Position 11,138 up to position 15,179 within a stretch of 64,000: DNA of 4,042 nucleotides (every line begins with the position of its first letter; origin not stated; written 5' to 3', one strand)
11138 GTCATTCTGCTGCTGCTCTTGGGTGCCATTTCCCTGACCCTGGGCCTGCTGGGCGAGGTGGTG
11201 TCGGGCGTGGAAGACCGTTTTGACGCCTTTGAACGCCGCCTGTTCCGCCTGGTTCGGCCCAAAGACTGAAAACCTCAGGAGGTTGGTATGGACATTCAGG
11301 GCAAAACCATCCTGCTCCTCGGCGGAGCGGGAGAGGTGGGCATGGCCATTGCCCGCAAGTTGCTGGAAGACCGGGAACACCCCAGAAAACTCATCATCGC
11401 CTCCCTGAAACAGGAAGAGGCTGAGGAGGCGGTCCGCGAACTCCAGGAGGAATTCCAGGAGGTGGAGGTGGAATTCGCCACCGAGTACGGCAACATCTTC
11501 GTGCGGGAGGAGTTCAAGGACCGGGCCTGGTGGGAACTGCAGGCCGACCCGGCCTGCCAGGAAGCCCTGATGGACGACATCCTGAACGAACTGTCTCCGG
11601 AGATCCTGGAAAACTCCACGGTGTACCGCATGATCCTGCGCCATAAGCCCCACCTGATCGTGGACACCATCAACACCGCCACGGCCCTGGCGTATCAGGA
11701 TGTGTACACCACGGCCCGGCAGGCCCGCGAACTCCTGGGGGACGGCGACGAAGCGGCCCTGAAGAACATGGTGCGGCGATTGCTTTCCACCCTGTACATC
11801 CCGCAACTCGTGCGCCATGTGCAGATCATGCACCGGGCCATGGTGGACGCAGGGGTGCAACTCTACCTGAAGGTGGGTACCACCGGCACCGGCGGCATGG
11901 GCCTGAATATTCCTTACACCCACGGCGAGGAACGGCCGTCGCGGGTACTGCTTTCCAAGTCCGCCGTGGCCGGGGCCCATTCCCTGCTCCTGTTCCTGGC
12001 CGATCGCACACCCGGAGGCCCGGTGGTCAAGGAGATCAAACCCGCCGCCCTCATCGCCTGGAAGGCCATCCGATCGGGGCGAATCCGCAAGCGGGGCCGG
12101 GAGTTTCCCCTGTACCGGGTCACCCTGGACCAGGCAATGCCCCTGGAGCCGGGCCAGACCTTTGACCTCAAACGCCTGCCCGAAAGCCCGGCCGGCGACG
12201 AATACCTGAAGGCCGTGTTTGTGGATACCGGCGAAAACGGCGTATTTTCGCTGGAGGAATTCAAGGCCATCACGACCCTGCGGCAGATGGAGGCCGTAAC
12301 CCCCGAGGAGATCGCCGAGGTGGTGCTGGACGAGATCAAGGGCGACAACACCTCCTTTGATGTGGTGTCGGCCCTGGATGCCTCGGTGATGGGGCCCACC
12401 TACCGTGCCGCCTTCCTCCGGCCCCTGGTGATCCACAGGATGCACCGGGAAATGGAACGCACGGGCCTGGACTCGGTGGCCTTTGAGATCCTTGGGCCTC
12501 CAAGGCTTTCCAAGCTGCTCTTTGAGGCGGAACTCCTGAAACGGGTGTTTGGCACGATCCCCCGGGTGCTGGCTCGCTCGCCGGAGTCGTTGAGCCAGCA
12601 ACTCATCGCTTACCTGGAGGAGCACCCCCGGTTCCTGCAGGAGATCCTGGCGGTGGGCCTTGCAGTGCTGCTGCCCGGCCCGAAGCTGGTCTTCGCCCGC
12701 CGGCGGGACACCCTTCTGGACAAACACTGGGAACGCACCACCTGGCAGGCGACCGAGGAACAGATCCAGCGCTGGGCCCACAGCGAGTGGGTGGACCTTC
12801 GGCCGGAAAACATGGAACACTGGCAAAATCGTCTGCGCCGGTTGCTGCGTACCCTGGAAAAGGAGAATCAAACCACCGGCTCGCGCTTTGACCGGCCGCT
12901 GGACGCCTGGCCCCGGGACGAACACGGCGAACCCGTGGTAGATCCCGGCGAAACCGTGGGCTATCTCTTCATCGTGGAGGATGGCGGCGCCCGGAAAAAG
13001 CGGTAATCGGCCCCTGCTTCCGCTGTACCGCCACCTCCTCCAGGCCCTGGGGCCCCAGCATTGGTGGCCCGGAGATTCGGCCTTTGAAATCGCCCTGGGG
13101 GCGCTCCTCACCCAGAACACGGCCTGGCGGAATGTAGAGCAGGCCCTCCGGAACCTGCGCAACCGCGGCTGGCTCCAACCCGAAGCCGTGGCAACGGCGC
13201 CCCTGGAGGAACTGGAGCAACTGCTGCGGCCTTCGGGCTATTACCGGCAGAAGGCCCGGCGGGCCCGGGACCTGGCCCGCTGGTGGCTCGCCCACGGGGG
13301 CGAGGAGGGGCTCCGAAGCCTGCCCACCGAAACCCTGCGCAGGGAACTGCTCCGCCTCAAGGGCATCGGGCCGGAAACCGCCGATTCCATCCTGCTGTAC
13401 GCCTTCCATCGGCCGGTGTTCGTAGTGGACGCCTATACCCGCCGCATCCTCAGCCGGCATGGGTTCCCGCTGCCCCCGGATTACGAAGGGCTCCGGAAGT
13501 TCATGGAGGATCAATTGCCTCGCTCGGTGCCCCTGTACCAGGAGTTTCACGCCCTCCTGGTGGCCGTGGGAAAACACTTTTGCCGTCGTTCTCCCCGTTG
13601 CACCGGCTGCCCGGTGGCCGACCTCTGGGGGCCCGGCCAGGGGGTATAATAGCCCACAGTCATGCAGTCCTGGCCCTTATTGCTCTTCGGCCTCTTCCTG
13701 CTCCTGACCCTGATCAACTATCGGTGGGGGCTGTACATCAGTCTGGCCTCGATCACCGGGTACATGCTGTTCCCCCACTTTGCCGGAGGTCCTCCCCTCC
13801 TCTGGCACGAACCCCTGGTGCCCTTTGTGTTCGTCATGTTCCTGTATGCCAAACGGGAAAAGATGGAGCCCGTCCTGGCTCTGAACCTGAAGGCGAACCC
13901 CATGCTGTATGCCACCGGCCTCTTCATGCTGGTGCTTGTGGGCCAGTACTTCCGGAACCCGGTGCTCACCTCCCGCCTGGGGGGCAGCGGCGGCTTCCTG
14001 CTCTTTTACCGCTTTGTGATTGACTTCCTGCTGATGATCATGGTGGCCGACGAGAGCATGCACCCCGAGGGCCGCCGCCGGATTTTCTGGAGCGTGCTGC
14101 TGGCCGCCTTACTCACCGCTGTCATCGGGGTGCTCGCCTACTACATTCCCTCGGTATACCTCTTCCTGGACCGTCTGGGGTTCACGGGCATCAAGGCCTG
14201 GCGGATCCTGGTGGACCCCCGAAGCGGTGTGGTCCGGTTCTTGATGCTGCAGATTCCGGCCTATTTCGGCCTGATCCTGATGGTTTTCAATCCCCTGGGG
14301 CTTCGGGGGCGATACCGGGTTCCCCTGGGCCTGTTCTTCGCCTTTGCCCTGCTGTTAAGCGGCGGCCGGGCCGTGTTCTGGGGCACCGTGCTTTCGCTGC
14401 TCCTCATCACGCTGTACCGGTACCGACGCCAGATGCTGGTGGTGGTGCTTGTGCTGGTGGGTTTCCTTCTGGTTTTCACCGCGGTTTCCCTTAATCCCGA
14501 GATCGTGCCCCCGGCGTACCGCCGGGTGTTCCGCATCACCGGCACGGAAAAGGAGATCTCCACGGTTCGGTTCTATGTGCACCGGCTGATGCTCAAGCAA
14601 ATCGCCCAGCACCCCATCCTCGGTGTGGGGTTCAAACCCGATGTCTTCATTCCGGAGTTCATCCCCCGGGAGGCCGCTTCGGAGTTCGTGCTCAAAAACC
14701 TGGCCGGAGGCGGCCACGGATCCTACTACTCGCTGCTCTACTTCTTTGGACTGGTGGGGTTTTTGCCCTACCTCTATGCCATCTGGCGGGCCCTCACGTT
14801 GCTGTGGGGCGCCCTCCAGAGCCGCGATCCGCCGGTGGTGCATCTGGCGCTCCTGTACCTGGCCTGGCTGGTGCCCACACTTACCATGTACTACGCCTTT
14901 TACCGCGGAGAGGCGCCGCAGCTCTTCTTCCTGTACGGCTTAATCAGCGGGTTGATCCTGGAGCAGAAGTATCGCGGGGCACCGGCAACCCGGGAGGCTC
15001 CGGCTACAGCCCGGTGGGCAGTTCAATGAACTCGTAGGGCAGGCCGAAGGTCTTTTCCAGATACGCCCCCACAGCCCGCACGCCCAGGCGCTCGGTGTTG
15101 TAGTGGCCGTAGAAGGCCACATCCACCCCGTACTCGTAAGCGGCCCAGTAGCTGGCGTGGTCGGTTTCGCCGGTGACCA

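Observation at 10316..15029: Glycan-related cluster containing an uncharacterised 572-aa NAD(P)-binding protein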

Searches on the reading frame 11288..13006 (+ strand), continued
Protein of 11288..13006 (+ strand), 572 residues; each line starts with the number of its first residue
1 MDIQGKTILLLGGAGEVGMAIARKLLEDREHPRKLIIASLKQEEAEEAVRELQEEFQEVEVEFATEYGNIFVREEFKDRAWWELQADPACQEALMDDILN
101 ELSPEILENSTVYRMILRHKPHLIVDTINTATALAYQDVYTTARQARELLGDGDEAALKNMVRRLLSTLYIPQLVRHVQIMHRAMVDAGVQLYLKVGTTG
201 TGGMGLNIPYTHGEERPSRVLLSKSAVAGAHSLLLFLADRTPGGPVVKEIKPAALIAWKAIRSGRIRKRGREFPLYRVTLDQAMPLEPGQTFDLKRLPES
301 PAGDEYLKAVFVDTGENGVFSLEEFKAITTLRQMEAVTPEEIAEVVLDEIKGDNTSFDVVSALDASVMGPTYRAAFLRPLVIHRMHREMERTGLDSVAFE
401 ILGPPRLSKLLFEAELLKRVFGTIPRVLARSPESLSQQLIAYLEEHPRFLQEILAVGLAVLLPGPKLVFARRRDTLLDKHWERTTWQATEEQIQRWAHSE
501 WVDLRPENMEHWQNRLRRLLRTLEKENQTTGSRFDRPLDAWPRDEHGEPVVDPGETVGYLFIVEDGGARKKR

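Call 73: find_related_loci(query=window:11288-13003:+, collection=metagenome_contigs, flank=5000)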
Query window:11288-13003:+ (572 aa) in metagenome_contigs; peptide patterns used: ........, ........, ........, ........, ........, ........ (x = any residue, [..] = any of these).
344 stretches matched a pattern; 313 encode a relative of the query (tblastn E <= 1e-3); the best 80 are kept; 80 distinct loci.
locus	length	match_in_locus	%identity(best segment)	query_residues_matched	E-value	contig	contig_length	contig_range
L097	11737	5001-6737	53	1-571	0e+0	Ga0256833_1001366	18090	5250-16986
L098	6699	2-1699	52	14-571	2e-176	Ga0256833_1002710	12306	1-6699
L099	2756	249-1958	50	1-571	0e+0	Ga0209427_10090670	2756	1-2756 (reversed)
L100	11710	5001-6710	50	1-571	4e-175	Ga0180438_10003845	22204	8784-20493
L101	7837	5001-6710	49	1-571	1e-173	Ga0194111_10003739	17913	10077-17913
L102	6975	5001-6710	49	1-571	7e-171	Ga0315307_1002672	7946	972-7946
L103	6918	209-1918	48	1-571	2e-170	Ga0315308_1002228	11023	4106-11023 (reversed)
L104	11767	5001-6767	47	1-571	6e-161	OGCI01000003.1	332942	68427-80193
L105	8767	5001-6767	47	1-571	1e-160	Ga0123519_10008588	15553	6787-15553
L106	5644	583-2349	47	1-571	1e-162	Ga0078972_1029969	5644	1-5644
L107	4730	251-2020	47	1-571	4e-164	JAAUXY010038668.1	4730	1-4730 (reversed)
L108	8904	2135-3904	47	1-571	7e-159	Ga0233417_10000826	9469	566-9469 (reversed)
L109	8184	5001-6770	46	1-571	5e-159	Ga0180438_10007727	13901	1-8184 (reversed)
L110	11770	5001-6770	46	1-571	5e-159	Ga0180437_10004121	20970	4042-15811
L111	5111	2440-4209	47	1-571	1e-161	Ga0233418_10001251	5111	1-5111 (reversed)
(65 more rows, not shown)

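Call 77: search_protein_families(library=pfam, alignment_id=A5, max_evalue=0.00001)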
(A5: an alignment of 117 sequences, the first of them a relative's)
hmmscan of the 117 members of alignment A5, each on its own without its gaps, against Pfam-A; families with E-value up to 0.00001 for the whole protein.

A. member 1, L099:1964-2233:- (90 aa): 0 families

B. families by the number of members that match (of 117 scanned): 90 families (the first 25 are shown)
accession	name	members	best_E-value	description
PF04020.18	Phage_holin_4_2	9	1.4e-27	Mycobacterial 4 TMS phage holin, superfamily IV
PF01590.32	GAF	8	3e-64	GAF domain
PF13185.12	GAF_2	8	3.9e-64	GAF domain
PF13492.12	GAF_3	8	5.4e-40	GAF domain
PF02518.31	HATPase_c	8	6.2e-30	Histidine kinase-, DNA gyrase B-, and HSP90-like ATPase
PF00512.31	HisKA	8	1.1e-13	His Kinase A (phospho-acceptor) domain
PF13426.13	PAS_9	7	7.2e-12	PAS domain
PF00989.32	PAS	6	5.8e-12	PAS fold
PF08448.16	PAS_4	6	4.9e-08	PAS fold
PF01401.24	Peptidase_M2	5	4e-23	Angiotensin-converting enzyme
PF01432.26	Peptidase_M3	5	1.9e-16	Peptidase family M3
PF02074.21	Peptidase_M32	5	9.4e-13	Carboxypeptidase Taq (M32) metallopeptidase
PF13188.13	PAS_8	5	7.5e-09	PAS domain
PF00291.31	PALP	4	1.1e-73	Pyridoxal-phosphate dependent enzyme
PF02073.20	Peptidase_M29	4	6.8e-18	Thermophilic metalloprotease (M29)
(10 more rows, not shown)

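Call 78: search_protein_families(library=pfam, proteins=[P0154, P0182, P0232, P0210, P0185, P0198, P0169, P0163], max_evalue=0.001)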
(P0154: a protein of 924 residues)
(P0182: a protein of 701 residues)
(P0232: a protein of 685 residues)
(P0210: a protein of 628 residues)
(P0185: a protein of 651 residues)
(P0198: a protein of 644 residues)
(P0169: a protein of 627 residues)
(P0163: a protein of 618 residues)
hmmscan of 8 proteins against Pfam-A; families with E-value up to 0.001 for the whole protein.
P0154 (924 aa): 1 family
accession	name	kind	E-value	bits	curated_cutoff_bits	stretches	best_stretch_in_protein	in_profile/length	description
PF00725.27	3HCDH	-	9.1e-18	65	22.1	1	243-308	1-66/97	3-hydroxyacyl-CoA dehydrogenase, C-terminal domain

P0182 (701 aa): 0 families

P0232 (685 aa): 4 families
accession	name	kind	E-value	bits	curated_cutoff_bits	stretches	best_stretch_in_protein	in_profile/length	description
PF13145.12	Rotamase_2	-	1.7e-32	113.2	27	3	299-431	1-120/121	PPIC-type PPIASE domain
PF00639.27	Rotamase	-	5.2e-30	104.7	21.7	1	326-417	1-96/97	PPIC-type PPIASE domain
PF13616.12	Rotamase_3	-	1.4e-27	97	22.5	1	318-417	12-113/116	PPIC-type PPIASE domain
PF08659.16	KR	-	0.00022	21.7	22.6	1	7-70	2-65/180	KR domain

P0210 (628 aa): 0 families

P0185 (651 aa): 0 families

P0198 (644 aa): 0 families

P0169 (627 aa): 0 families

P0163 (618 aa): 0 families

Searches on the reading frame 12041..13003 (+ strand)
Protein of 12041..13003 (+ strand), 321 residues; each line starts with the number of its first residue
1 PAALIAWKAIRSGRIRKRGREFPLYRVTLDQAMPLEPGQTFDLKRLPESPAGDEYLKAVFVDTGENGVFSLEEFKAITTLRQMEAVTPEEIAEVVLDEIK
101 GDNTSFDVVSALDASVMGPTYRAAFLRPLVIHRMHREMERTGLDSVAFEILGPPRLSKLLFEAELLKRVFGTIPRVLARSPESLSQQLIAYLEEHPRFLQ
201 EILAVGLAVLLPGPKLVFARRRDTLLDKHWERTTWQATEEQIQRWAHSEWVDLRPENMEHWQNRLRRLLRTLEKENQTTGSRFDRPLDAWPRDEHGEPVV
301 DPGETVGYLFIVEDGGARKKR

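Call 49: predict_structure(alignment_id=A2)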
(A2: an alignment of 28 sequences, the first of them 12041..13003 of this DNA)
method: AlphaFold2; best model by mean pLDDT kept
length: 321 residues; sequences in the alignment: 28
mean_pLDDT: 84.0   pTM: 0.84
mean pLDDT of the five models: 84.0, 83.9, 83.6, 82.7, 82.4
residues with pLDDT >= 90: 190; 70-90: 53; 50-70: 65; < 50: 13
segments of 3 or more residues with pLDDT < 50: 1-5, 318-321
pLDDT, mean of each block of 10 residues (from residue 1): 52 90 96 97 95 95 77 85 54 61 57 54 73 95 90 86 98 98 99 98 96 96 90 96 95 98 96 72 58 94 92 63 32
secondary structure, 60 per line:
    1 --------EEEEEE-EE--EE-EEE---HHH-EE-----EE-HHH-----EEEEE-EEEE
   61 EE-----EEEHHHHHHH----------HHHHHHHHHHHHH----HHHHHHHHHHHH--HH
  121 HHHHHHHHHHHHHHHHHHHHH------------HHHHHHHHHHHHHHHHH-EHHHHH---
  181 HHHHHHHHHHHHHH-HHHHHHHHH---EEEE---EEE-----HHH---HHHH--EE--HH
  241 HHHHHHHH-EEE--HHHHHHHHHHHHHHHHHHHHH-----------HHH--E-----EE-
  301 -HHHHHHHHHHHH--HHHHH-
elements in order: E9-14 E23-25 E51-55 E57-62 E68-70 H71-77 H88-100 H105-116 H119-141 H154-170 H173-177 H181-194 H196-204 E208-211 E215-217 H229-232 H239-248 E250-252 H255-275 H302-313 H316-320

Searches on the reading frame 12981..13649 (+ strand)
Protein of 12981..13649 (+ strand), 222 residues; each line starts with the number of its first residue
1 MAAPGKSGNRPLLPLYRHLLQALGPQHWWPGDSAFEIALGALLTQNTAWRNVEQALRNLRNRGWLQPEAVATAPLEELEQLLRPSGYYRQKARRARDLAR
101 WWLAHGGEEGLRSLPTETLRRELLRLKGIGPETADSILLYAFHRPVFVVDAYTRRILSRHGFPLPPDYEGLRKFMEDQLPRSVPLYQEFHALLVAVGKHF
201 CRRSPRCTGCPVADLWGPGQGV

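Call 3: search_protein_families(library=pfam, proteins=[window:12981-13649:+], max_evalue=0.01)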
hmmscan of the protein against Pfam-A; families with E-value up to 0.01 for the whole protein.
window:12981-13649:+ (222 aa): 4 families
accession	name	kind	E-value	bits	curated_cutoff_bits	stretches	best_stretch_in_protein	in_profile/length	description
PF00730.31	HhH-GPD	-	2.7e-17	63.5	26.2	1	40-177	2-104/108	HhH-GPD superfamily base excision DNA repair protein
PF00633.29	HHH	-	4.9e-05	23.4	24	1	122-140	12-30/30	Helix-hairpin-helix motif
PF14520.12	HHH_5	-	0.00057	20.8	27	0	122-138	3-52/57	Helix-hairpin-helix domain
PF10576.14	EndIII_4Fe-2S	-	0.0033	18.1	20.5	1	202-215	3-16/17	Iron-sulfur binding domain of endonuclease III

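Call 4: search_protein_families(library=ncbifam, proteins=[window:12981-13649:+], max_evalue=0.01)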
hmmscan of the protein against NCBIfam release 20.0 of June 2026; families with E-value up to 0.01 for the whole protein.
window:12981-13649:+ (222 aa): 8 families
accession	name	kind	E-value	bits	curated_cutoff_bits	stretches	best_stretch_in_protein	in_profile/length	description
NF010494.0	PRK13913.1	equivalog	1.1e-33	117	192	1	24-188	22-189/220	3-methyladenine DNA glycosylase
NF053634.1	MonDNAglycDR2438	equivalog_domain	2.5e-19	69.7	400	1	18-212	4-200/219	monofunctional DNA glycosylase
TIGR01083.1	nth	equivalog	9.1e-18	64.6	211.7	1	33-207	26-192/192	endonuclease III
TIGR01084.1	mutY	equivalog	2.3e-12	47.1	286.5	1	68-214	61-204/277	A/G-specific adenine glycosylase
NF010488.0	PRK13910.1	equivalog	9.5e-09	35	471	1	69-213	28-164/290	adenine-specific DNA glycosylase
NF007978.0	PRK10702.1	equivalog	3.1e-07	30.2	405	1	33-215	28-202/211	endonuclease III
TIGR00588.1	ogg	subfamily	1.7e-06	27.4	397.85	1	77-159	173-259/310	8-oxoguanine DNA-glycosylase (ogg)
NF008132.0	PRK10880.1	equivalog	6.1e-06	25.5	427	1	66-213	62-206/351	A/G-specific adenine glycosylase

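Call 55: search_solved_structures(query=window:12981-13649:+, max_evalue=0.001, show_alignments=1)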
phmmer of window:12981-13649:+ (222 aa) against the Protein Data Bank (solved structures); distinct sequences matched with E-value up to 0.001: 35.
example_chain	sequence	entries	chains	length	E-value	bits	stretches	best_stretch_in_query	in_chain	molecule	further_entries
1pu6_A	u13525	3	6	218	7.1e-24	88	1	24-182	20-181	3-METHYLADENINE DNA GLYCOSYLASE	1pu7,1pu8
8a5f_A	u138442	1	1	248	1.2e-16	64.4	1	19-212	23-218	Endonuclease III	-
4unf_A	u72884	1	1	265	1.6e-16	64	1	19-212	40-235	ENDONUCLEASE III-1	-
8a5c_A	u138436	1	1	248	1.7e-15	60.6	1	19-212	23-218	Endonuclease III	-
1orn_A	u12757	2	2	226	6.4e-15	58.7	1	35-219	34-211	Endonuclease III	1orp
1p59_A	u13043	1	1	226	8.8e-15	58.3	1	35-219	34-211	Endonuclease III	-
9nzc_A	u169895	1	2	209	5.6e-12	49.1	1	34-213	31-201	Endonuclease III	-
9nzd_A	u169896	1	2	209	1.1e-11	48.2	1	34-213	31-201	Endonuclease III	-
2abk_A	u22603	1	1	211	5.2e-08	36.1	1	33-215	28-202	ENDONUCLEASE III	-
7yhq_A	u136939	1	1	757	1.1e-07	35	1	68-212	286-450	Sex-determining region Y protein,DNA glycosylase/AP lyase ROS1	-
1kg6_A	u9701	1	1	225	1.4e-07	34.7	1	69-213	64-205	A/G-specific adenine glycosylase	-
1wef_A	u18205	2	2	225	3.5e-07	33.4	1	69-213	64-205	A/G-specific adenine glycosylase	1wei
1kg2_A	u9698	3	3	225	3.7e-07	33.3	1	69-213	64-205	A/G-specific adenine glycosylase | ADENINE GLYCOSYLASE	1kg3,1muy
1kg5_A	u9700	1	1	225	5.1e-07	32.9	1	69-213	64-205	A/G-specific adenine glycosylase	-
7yho_A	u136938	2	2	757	5.5e-07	32.8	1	68-212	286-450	Sex-determining region Y protein,DNA glycosylase/AP lyase ROS1 | Sex-determining region Y protein,REPRESSOR OF SILENCING 1,DNA glycosylase/AP lyase ROS1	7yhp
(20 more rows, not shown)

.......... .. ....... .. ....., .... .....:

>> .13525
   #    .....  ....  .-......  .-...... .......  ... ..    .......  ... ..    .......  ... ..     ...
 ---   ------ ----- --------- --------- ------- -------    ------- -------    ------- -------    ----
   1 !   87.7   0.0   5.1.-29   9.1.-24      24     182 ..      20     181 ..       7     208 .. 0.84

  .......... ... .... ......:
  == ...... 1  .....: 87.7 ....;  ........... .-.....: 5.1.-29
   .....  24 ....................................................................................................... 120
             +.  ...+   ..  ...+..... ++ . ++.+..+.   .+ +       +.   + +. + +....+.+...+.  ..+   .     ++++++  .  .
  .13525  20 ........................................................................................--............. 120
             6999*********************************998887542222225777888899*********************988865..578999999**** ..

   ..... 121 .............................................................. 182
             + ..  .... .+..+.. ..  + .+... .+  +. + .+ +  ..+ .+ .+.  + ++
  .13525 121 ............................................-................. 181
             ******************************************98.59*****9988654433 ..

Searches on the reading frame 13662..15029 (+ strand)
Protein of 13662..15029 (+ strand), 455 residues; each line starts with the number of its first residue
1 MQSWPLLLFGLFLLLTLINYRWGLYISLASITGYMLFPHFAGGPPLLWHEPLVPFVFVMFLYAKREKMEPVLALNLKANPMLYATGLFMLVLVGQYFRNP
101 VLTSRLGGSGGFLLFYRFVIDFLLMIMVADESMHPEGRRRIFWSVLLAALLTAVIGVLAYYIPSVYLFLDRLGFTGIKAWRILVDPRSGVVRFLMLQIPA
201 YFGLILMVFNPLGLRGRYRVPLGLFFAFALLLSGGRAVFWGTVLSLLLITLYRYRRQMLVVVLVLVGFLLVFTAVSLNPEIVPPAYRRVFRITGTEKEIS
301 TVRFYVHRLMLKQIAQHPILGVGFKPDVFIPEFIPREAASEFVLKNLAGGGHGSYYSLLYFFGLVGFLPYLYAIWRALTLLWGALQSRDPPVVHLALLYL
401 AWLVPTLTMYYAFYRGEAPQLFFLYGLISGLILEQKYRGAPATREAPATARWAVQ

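Call 3: search_protein_families(library=pfam, proteins=[window:13662-15029:+], max_evalue=0.01)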
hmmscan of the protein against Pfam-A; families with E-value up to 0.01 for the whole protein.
window:13662-15029:+ (455 aa): 1 family
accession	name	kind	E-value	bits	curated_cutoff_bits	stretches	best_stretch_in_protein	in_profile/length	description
PF04932.20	Wzy_C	-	4.2e-11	43.3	31.7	1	224-370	4-148/149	O-Antigen ligase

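Call 4: search_protein_families(library=ncbifam, proteins=[window:13662-15029:+], max_evalue=0.01)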
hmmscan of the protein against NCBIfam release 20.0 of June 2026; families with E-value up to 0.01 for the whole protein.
window:13662-15029:+ (455 aa): 0 families

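Call 57: search_solved_structures(query=window:13662-15029:+, max_evalue=1)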
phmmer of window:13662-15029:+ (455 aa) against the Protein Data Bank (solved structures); distinct sequences matched with E-value up to 1: 1.
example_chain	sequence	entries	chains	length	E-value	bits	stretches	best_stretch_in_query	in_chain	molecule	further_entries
2fx5_A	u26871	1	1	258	0.55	12.6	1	197-256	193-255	lipase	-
